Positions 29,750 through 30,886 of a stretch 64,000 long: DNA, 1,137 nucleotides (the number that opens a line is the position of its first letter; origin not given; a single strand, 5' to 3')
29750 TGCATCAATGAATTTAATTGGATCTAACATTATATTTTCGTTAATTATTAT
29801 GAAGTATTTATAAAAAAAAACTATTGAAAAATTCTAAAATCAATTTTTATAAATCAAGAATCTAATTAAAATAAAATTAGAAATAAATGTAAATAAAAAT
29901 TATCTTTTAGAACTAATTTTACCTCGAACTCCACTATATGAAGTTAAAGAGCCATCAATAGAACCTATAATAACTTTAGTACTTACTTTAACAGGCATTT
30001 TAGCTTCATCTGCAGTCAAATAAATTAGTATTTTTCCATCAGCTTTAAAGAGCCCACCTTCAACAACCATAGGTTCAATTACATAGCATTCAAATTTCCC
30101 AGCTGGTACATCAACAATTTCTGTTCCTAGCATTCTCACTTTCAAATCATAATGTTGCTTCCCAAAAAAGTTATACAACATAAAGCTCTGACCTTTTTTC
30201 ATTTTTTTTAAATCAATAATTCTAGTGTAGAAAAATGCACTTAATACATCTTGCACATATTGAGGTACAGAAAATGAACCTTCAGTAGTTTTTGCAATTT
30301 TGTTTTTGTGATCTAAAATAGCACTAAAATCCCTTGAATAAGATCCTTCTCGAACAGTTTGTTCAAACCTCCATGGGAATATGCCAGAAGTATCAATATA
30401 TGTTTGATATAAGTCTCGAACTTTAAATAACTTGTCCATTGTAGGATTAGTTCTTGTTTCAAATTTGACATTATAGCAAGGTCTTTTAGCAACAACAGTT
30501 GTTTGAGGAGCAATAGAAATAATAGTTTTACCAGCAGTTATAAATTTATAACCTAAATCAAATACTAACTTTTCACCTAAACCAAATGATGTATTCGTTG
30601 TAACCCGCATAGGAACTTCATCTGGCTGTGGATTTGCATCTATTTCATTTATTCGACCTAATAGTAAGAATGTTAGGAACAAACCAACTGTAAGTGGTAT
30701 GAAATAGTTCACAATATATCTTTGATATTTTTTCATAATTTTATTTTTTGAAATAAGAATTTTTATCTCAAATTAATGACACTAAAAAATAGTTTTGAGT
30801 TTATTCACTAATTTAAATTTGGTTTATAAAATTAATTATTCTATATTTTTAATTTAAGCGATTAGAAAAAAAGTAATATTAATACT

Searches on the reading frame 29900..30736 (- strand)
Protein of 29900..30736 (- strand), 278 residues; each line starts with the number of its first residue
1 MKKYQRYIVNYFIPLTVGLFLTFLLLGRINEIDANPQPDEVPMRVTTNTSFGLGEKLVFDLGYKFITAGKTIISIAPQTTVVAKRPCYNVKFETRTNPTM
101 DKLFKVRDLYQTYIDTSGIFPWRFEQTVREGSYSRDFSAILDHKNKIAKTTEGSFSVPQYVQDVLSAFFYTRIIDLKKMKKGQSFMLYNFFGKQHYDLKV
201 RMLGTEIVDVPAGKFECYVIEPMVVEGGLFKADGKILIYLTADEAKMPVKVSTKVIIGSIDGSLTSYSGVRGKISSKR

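Call 39: search_protein_families(library=pfam, proteins=[window:29900-30736:-], max_evalue=0.0001)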
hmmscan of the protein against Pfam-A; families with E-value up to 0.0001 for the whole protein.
window:29900-30736:- (278 aa): 1 family
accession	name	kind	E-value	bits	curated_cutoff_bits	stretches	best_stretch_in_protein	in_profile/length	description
PF11306.15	DUF3108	-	2.9e-38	132.2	26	1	59-264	2-208/209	Protein of unknown function (DUF3108)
